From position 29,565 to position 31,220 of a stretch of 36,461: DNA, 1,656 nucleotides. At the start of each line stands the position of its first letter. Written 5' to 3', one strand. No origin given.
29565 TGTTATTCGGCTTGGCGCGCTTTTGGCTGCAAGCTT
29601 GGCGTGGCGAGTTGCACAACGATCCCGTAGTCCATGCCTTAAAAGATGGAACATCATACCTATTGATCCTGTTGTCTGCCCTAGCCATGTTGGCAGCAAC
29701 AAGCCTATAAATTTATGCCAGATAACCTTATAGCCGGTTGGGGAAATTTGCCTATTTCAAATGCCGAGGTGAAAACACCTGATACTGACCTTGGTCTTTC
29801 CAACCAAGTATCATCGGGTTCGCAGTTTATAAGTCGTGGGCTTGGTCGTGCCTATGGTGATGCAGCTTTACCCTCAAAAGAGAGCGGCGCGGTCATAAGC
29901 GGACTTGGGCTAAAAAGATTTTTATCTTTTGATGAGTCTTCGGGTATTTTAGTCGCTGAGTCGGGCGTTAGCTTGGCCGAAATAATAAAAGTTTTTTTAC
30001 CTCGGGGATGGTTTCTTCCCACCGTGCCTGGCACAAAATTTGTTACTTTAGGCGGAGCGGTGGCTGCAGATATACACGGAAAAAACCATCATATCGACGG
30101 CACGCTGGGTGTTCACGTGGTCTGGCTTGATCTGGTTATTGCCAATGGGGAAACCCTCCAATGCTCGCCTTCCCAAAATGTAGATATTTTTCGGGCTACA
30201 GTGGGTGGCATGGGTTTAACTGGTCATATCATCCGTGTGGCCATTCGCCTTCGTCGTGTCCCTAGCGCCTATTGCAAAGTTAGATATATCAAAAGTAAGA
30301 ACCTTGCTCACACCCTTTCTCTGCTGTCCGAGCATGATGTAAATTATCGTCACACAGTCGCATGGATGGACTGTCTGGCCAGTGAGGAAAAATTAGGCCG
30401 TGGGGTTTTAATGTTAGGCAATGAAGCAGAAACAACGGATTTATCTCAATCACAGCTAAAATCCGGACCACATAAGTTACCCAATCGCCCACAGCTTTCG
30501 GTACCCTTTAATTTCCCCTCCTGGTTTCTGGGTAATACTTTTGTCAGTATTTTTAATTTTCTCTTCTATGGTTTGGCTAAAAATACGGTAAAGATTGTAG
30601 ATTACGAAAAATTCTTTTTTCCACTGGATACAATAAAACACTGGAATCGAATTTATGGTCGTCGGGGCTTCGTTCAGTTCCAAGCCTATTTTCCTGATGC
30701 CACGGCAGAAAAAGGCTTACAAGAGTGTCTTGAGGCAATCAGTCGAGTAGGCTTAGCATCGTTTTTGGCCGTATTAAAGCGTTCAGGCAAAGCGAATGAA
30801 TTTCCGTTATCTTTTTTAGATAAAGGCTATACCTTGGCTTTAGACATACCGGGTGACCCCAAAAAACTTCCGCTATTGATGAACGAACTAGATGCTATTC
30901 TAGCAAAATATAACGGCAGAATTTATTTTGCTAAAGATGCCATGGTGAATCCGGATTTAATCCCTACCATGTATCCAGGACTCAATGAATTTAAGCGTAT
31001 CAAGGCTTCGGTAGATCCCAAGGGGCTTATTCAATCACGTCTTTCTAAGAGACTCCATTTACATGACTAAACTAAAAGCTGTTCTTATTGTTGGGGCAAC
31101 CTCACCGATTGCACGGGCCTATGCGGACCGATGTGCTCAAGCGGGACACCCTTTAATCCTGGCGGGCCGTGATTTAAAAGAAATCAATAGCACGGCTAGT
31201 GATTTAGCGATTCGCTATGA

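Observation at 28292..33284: Complete mycobacterial-type polyprenyl-phospho-D-arabinofuranose (DPA-like) donor pathway embedded in a Wzx/Wzy polysaccharide operon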

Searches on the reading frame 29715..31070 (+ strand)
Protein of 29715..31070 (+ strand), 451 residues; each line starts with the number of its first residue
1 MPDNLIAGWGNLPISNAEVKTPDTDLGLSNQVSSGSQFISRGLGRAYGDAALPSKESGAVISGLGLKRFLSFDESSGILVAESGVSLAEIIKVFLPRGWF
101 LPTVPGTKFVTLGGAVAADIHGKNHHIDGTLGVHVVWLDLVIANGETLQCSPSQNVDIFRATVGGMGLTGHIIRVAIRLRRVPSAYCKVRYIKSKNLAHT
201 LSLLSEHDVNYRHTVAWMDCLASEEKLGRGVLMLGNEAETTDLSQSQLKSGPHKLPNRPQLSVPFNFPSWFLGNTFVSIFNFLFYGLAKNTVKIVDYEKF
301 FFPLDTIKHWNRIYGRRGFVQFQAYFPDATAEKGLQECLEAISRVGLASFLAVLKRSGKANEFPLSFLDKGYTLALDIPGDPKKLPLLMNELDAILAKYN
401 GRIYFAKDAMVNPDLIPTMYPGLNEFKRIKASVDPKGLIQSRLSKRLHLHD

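Call 3: search_protein_families(library=pfam, proteins=[window:29715-31070:+], max_evalue=0.01)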
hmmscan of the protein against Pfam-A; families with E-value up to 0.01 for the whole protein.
window:29715-31070:+ (451 aa): 2 families
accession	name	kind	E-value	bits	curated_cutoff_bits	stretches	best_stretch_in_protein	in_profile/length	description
PF01565.28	FAD_binding_4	-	2.4e-15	56.9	26.4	1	37-151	26-139/139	FAD binding domain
PF04030.19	ALO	-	1.7e-05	25.1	23.1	1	389-444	200-255/258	D-arabinono-1,4-lactone oxidase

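Call 4: search_protein_families(library=ncbifam, proteins=[window:29715-31070:+], max_evalue=0.01)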
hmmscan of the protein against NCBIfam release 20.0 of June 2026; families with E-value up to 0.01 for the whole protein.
window:29715-31070:+ (451 aa): 7 families
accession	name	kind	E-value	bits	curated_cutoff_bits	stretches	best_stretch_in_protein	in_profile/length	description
NF053785.1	DcplphribOxDprE1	equivalog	3.5e-121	405.6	500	1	6-449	5-449/449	decaprenylphosphoryl-beta-D-ribose oxidase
TIGR01679.1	bact_FAD_ox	subfamily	6.1e-14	51.7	292.25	1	55-206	49-196/419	FAD-linked oxidoreductase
TIGR01678.1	FAD_lactone_ox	subfamily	2.3e-12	46.6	396.8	1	66-179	66-178/438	sugar 1,4-lactone oxidase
TIGR01677.1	pln_FAD_oxido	subfamily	6.6e-10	38.1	383.1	2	54-178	77-210/560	FAD-dependent oxidoreductase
TIGR00387.1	glcD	equivalog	2.6e-08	33.1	567.9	1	38-187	24-178/413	glycolate oxidase subunit GlcD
NF008439.0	PRK11282.1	equivalog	7.1e-06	25.1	284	1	66-191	50-182/358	glycolate oxidase subunit GlcE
NF049975.1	2HglutDHaseYdiJ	equivalog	0.00014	19.7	1350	1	67-176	108-217/1018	D-2-hydroxyglutarate dehydrogenase YdiJ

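Call 11: search_solved_structures(query=window:29715-31070:+, max_evalue=0.001, show_alignments=1)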
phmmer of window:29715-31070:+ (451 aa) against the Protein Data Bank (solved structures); distinct sequences matched with E-value up to 0.001: 29.
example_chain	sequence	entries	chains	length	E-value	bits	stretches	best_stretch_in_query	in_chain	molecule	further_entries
4aut_A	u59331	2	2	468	2.1e-77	264.1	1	6-449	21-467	DECAPRENYL-PHOSPHORYL-BETA-D-RIBOFURANOSE-2-OXIDOREDUCTASE | DprE1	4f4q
21gq_A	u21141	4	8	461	7.1e-73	249.2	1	6-449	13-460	Decaprenylphosphoryl-beta-D-ribose oxidase | Oxidoreductase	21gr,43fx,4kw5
6hfv_A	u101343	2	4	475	7.9e-73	249.1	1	6-449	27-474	Decaprenylphosphoryl-beta-D-ribose oxidase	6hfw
5oep_A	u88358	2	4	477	8.1e-73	249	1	6-449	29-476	Decaprenylphosphoryl-beta-D-ribose oxidase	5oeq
4p8c_A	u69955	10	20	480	8.2e-73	249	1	6-449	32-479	Probable decaprenylphosphoryl-beta-D-ribose oxidase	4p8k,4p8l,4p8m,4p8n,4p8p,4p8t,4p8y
4fdn_A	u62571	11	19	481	8.3e-73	249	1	6-449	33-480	oxidoreductase DprE1 | Probable decaprenylphosphoryl-beta-D-ribose oxidase | decaprenylphosphoryl-beta-D-ribose oxidase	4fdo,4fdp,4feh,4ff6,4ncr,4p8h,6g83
5oel_A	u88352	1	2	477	4e-72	246.8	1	6-449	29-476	Decaprenylphosphoryl-beta-D-ribose oxidase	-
21gt_B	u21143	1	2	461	4.8e-72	246.5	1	6-449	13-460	Decaprenylphosphoryl-beta-D-ribose oxidase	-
4g3t_A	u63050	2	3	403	8.5e-72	245.7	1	47-449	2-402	oxidoreductase DprE1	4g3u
8ot8_A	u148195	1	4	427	5.4e-09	38.7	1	42-181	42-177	FAD-binding protein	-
2vfr_A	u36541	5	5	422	6e-08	35.2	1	3-177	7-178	XYLITOL OXIDASE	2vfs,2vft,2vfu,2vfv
4o95_A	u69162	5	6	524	3.5e-07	32.7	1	107-191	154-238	Cytokinin dehydrogenase 4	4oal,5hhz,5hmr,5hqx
6yao_A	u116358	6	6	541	3.8e-07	32.6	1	107-191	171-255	Cytokinin dehydrogenase 4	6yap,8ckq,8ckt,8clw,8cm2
6lpn_A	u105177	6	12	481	4.2e-07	32.4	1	60-191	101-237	D-2-hydroxyglutarate dehydrogenase, mitochondrial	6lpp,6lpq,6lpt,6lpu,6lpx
6c80_A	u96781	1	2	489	1.3e-06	30.9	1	110-190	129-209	cytokinin oxidase LuCKX1.1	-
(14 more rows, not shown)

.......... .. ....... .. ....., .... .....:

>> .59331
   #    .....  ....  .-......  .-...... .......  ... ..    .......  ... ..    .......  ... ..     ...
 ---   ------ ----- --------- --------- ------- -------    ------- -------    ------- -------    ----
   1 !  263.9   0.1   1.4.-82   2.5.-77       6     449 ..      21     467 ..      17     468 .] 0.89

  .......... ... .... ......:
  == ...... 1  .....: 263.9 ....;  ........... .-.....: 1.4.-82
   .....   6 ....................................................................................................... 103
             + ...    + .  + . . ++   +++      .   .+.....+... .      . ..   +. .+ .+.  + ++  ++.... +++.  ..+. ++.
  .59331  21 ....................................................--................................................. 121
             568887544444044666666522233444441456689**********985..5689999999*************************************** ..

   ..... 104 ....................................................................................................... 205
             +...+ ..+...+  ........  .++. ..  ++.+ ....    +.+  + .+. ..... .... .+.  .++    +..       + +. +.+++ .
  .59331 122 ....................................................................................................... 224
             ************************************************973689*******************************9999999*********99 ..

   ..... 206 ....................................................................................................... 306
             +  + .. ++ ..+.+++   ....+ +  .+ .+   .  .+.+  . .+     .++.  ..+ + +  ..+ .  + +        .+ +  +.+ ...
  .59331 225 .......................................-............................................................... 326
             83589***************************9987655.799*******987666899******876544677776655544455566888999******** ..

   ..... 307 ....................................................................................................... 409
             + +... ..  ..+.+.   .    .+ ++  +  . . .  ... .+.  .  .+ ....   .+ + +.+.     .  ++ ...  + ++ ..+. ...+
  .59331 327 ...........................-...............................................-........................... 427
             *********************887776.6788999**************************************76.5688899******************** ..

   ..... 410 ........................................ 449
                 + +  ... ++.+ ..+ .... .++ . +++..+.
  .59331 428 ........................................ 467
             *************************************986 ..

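Call 56: find_homologous_proteins(query=window:29715-31070:+, max_evalue=1e-20)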
Query window:29715-31070:+ (451 aa): 8000 proteins with E <= 1e-20 among 8000 candidates; the best 120 are listed.
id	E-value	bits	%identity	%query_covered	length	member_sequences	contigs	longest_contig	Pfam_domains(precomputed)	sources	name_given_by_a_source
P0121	1.9e-294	994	96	100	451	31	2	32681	PF04030.20,PF01565.29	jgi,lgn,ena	jgi:FAD/FMN-containing dehydrogenase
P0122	5.9e-282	953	92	100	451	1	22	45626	PF04030.20,PF01565.29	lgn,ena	-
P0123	1.2e-276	936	91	99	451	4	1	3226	PF04030.20,PF01565.29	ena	-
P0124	4.1e-271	918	88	100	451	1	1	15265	PF04030.20,PF01565.29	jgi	jgi:decaprenylphospho-beta-D-ribofuranose 2-oxidase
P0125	1.0e-268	910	88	100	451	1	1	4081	PF04030.20,PF01565.29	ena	-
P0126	6.9e-267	904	88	100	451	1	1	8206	PF04030.20,PF01565.29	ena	-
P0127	3.4e-240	816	78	99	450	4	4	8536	PF04030.20,PF01565.29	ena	-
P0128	4.0e-237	806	77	99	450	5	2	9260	PF01565.29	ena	-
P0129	1.2e-236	804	77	99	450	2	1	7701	PF01565.29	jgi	jgi:decaprenylphospho-beta-D-ribofuranose 2-oxidase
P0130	2.2e-236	803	77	99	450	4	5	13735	PF04030.20,PF01565.29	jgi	-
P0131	1.0e-232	791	76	99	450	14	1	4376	PF04030.20,PF01565.29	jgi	jgi:FAD/FMN-containing dehydrogenase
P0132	1.3e-231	787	75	100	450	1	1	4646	PF04030.20,PF01565.29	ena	-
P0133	1.3e-227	774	75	100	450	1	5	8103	PF04030.20,PF01565.29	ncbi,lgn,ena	-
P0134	8.7e-226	768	74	100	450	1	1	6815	PF04030.20,PF01565.29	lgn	-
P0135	2.0e-200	685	68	100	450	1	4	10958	PF01565.29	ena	-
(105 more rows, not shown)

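Call 94: search_dna_similar(query=window:29715-31070:+, collection=plasmids, mode=protein, max_evalue=1e-30, max_rows=60, rows=spread)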
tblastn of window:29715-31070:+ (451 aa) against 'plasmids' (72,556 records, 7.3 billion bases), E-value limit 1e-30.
Records with a match: 65; places in all: 65; records where one place covers at least 80% of the query: 65.
Best place of each record, by identity: <60% 65.
By first word of the organism name: Rhizobium 34; Sinorhizobium 5; Cereibacter 3; Salipiger 3; Ruegeria 2; Agrobacterium 2; Azospirillum 1; Kovacikia 1; Tateyamaria 1; Paracoccus 1; and 12 more.
By predicted mobility (MOB-suite, as given by PLSDB): non-mobilizable 46; conjugative 14; mobilizable 5.
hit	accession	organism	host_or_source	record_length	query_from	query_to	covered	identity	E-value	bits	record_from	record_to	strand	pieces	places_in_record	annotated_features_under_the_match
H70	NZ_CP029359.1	Azospirillum thermophilum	cell culture,hot spring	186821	5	449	99%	43.4%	4e-110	364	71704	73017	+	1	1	FAD-binding oxidoreductase | GtrA family protein | acyltransferase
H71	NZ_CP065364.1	Ruegeria sp. SCSIO 43209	Galaxea fascicularis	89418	6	449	98%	43.1%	6e-102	340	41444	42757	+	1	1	FAD-binding oxidoreductase | SDR family oxidoreductase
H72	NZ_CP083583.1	Kovacikia minuta CCNUW1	cell culture,fresh water lake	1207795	3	450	99%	42.7%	1e-111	368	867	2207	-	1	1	record has no annotation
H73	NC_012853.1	Rhizobium leguminosarum bv. trifolii WSM1325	-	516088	3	447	99%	42.7%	7e-97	326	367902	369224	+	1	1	FAD-binding oxidoreductase | GtrA family protein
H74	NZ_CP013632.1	Rhizobium sp. N324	Phaseolus vulgaris,Whole ...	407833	6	447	98%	42.7%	2e-100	336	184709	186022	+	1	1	FAD-binding oxidoreductase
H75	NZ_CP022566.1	Rhizobium leguminosarum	Root nodule,Pisum sativum root-nodule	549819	3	447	99%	42.2%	3e-96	324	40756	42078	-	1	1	FAD-binding oxidoreductase | GtrA family protein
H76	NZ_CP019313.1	Tateyamaria omphalii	Single cell,seawater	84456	6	449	98%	42.2%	2e-101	338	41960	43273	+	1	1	FAD-binding oxidoreductase | SDR family oxidoreductase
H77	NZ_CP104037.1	Rhizobium sp. SRDI969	Pisum sativum,Cell culture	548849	3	447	99%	42.0%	1e-97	328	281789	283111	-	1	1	FAD-binding oxidoreductase | GtrA family protein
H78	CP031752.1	Cereibacter sphaeroides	cell culture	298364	6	449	98%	42.1%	1e-100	337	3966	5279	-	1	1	FAD-binding oxidoreductase | SDR family oxidoreductase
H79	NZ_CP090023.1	Cereibacter azotoformans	cell culture,Aquaculture sediment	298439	6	449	98%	42.1%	1e-100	337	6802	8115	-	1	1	FAD-binding oxidoreductase | SDR family oxidoreductase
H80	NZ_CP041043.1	Paracoccus sp. AK26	pure culture,Hexachlorocyclohexane ...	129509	5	447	98%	42.2%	2e-101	338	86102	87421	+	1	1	FAD-binding oxidoreductase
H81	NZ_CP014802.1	Salipiger profundus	single cell,environmental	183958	2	449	99%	41.6%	8e-102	340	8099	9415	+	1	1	FAD-binding oxidoreductase | GtrA family protein | SDR family oxidoreductase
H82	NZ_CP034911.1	Sinorhizobium alkalisoli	single cell,root nodule of Sesbania ...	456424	6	449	98%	41.9%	2e-101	338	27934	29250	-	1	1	FAD-binding oxidoreductase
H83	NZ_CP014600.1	Salipiger sp. CCB-MM3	mangrove soil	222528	24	449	94%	43.7%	1e-98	331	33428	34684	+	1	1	FAD-binding oxidoreductase | SDR family oxidoreductase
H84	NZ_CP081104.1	Ruegeria conchae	-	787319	3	449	99%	41.6%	1e-97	328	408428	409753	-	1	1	FAD-binding oxidoreductase | GtrA family protein | SDR family oxidoreductase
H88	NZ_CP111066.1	Chondrinema litorale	Seaweed,red alga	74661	6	447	98%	41.9%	2e-111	368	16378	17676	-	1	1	FAD-binding oxidoreductase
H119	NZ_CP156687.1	Burkholderia stagnalis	Bacterial cells,soils collected in ...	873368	27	446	93%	38.0%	3e-74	260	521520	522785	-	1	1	FAD-binding oxidoreductase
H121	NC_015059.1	Granulicella tundricola MP5ACTX9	-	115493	42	430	86%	40.3%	4e-79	275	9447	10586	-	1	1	FAD-binding oxidoreductase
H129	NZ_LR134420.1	Legionella adelaidensis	environmental,Cooling tower water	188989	32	447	92%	31.9%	5e-54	201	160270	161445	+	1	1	FAD-binding oxidoreductase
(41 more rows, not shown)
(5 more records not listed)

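Call 95: get_annotated_region(hit=H82, flank=7000)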
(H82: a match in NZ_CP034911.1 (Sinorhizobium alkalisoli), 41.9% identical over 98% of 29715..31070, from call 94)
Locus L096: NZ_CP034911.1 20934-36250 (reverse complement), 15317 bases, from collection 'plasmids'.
description: Sinorhizobium alkalisoli strain YIC4027 plasmid unnamed, complete sequence
organism: Sinorhizobium alkalisoli (NCBI taxid 1752398)
taxonomy: Bacteria; Pseudomonadota; Alphaproteobacteria; Hyphomicrobiales; Rhizobiaceae; Sinorhizobium; Sinorhizobium alkalisoli
host: -; source: single cell,root nodule of Sesbania cannabina; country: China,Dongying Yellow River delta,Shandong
typing (MOB-suite, as given by PLSDB): non-mobilizable; replicon rep_cluster_471; mating-pair formation MPF_T
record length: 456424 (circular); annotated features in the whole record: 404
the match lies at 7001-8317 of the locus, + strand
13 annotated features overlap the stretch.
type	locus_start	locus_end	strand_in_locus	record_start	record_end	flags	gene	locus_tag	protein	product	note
CDS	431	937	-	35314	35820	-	-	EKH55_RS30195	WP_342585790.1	winged helix-turn-helix domain-containing protein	-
CDS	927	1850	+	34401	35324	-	-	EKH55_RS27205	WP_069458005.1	LysR family transcriptional regulator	-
CDS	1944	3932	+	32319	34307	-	-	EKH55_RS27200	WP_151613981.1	acyltransferase family protein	-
CDS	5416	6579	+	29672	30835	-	-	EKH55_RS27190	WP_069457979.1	UbiA family prenyltransferase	-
CDS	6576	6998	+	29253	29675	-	-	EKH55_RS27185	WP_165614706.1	GtrA family protein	-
CDS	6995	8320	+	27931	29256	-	-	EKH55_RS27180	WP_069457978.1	FAD-binding oxidoreductase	-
CDS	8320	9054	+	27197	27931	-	-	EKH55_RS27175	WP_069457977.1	SDR family oxidoreductase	-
CDS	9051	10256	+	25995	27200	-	-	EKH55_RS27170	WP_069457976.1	hypothetical protein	-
CDS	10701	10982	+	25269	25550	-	-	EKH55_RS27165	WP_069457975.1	acyl carrier protein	GO:0006633 - fatty acid biosynthetic process [Evidence IEA]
CDS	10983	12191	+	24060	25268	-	-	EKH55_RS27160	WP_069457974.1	beta-ketoacyl-[acyl-carrier-protein] synthase family protein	GO:0006633 - fatty acid biosynthetic process [Evidence IEA]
CDS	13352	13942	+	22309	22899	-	-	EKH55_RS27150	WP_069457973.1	NodA family N-acyltransferase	-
CDS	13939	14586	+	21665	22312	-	nodB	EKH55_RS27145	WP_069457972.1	chitooligosaccharide deacetylase NodB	GO:0009877 - nodulation [Evidence IEA]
CDS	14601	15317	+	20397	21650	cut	nodC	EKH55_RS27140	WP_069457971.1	chitooligosaccharide synthase NodC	GO:0009877 - nodulation [Evidence IEA]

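Call 99: search_dna_similar(query=L096:9051-10256:+, collection=plasmids, mode=protein, max_evalue=0.001, max_rows=40)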
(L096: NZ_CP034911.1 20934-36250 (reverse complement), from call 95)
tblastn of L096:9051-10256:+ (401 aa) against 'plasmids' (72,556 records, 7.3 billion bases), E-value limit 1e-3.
Records with a match: 2; places in all: 2; records where one place covers at least 80% of the query: 2.
Best place of each record, by identity: >=99% 1; 80-90% 1.
By first word of the organism name: Sinorhizobium 1; Agrobacterium 1.
By predicted mobility (MOB-suite, as given by PLSDB): non-mobilizable 1; conjugative 1.
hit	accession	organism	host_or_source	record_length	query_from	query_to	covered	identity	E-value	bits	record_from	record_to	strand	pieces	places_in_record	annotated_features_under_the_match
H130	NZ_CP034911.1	Sinorhizobium alkalisoli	single cell,root nodule of Sesbania ...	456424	1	401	100%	99.8%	0e+0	805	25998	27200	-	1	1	hypothetical protein | SDR family oxidoreductase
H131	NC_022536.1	Agrobacterium pusense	-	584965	1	401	100%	87.3%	0e+0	692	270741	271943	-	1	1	hypothetical protein | SDR family oxidoreductase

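Call 101: get_annotated_region(hit=H131, flank=6000)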
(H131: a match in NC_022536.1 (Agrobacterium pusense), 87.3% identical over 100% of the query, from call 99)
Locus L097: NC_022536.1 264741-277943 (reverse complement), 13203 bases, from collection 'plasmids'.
description: Agrobacterium pusense plasmid IRBL74_p, complete sequence
organism: Agrobacterium pusense (NCBI taxid 648995)
taxonomy: Bacteria; Pseudomonadota; Alphaproteobacteria; Hyphomicrobiales; Rhizobiaceae; Agrobacterium; Agrobacterium pusense
host: -; source: -; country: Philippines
typing (MOB-suite, as given by PLSDB): conjugative; relaxase MOBP; mating-pair formation MPF_T
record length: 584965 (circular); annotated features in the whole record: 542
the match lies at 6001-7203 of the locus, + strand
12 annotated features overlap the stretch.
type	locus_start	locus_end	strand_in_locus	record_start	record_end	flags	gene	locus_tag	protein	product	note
CDS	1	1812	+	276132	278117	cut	-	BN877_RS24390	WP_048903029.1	acyltransferase family protein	-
CDS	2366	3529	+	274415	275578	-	-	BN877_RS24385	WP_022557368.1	UbiA family prenyltransferase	-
CDS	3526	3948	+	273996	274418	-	-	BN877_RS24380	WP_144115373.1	GtrA family protein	-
CDS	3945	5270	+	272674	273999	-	-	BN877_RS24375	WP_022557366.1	FAD-binding oxidoreductase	-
CDS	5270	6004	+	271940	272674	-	-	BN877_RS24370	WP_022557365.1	SDR family oxidoreductase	-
CDS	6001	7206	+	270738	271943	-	-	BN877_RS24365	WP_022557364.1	hypothetical protein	-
CDS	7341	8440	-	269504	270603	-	-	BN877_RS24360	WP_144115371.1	IS3 family transposase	-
CDS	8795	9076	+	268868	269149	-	-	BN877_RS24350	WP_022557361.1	acyl carrier protein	GO:0006633 - fatty acid biosynthetic process [Evidence IEA]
CDS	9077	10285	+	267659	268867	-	-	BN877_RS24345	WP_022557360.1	beta-ketoacyl-[acyl-carrier-protein] synthase family protein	GO:0006633 - fatty acid biosynthetic process [Evidence IEA]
CDS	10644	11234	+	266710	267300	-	-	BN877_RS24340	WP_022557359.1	NodA family N-acyltransferase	-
CDS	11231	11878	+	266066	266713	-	nodB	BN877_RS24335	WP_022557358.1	chitooligosaccharide deacetylase NodB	GO:0009877 - nodulation [Evidence IEA]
CDS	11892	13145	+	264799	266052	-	nodC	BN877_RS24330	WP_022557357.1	chitooligosaccharide synthase NodC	GO:0009877 - nodulation [Evidence IEA]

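Call 105: search_protein_families(library=ncbifam, proteins=[L096:9051-10256:+, L097:6001-7206:+], max_evalue=1)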
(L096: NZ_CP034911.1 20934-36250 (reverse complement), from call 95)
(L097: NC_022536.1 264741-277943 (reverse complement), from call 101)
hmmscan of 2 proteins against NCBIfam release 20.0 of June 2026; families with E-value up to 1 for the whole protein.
L096:9051-10256:+ (401 aa): 0 families

L097:6001-7206:+ (401 aa): 0 families

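Call 106: find_related_loci(query=L097:6001-7206:+, collection=metagenome_contigs, flank=6000)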
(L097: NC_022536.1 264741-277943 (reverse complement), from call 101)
Query L097:6001-7206:+ (401 aa) in metagenome_contigs; peptide patterns used: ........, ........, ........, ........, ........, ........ (x = any residue, [..] = any of these).
96 stretches matched a pattern, but none encodes a relative of the query by tblastn (E <= 1e-3).

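Call 107: get_annotated_region(hit=H70, flank=9000)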
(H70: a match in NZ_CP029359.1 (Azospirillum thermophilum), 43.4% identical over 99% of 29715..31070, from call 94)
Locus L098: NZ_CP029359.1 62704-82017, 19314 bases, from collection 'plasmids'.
description: Azospirillum thermophilum strain CFH 70021 plasmid unnamed4
organism: Azospirillum thermophilum (NCBI taxid 2202148)
taxonomy: Bacteria; Pseudomonadota; Alphaproteobacteria; Rhodospirillales; Azospirillaceae; Azospirillum; Azospirillum thermophilum
host: -; source: cell culture,hot spring; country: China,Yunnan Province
typing (MOB-suite, as given by PLSDB): non-mobilizable
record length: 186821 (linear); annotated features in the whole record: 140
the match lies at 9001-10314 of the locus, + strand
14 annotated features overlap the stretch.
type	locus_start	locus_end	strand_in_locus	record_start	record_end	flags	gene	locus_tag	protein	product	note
CDS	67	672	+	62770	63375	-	-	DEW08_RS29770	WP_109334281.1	methyltransferase domain-containing protein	-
CDS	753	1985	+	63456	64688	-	-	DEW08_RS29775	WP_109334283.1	glycosyltransferase family 4 protein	-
CDS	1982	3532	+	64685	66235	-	-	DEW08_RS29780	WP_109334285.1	class I SAM-dependent methyltransferase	-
CDS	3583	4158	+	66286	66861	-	gmhA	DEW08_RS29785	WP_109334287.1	D-sedoheptulose 7-phosphate isomerase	GO:0009244 - lipopolysaccharide core region biosynthetic process [Evidence IEA]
CDS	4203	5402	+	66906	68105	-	-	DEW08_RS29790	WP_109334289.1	HAD-IIIA family hydrolase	-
CDS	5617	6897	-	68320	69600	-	-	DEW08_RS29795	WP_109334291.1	hypothetical protein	-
CDS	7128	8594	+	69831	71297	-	-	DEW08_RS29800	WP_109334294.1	UbiA family prenyltransferase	-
CDS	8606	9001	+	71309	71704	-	-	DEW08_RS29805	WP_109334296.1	GtrA family protein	-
CDS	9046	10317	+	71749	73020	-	-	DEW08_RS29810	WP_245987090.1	FAD-binding oxidoreductase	-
CDS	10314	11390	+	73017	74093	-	-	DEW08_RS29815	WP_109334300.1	acyltransferase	-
CDS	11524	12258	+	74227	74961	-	-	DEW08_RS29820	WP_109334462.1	SDR family oxidoreductase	-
CDS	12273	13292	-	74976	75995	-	-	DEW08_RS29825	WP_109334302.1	kinase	-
CDS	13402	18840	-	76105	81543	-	-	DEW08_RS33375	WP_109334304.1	Calx-beta domain-containing protein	GO:0007154 - cell communication [Evidence IEA]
CDS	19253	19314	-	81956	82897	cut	-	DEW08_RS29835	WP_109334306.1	NAD(P)-dependent oxidoreductase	-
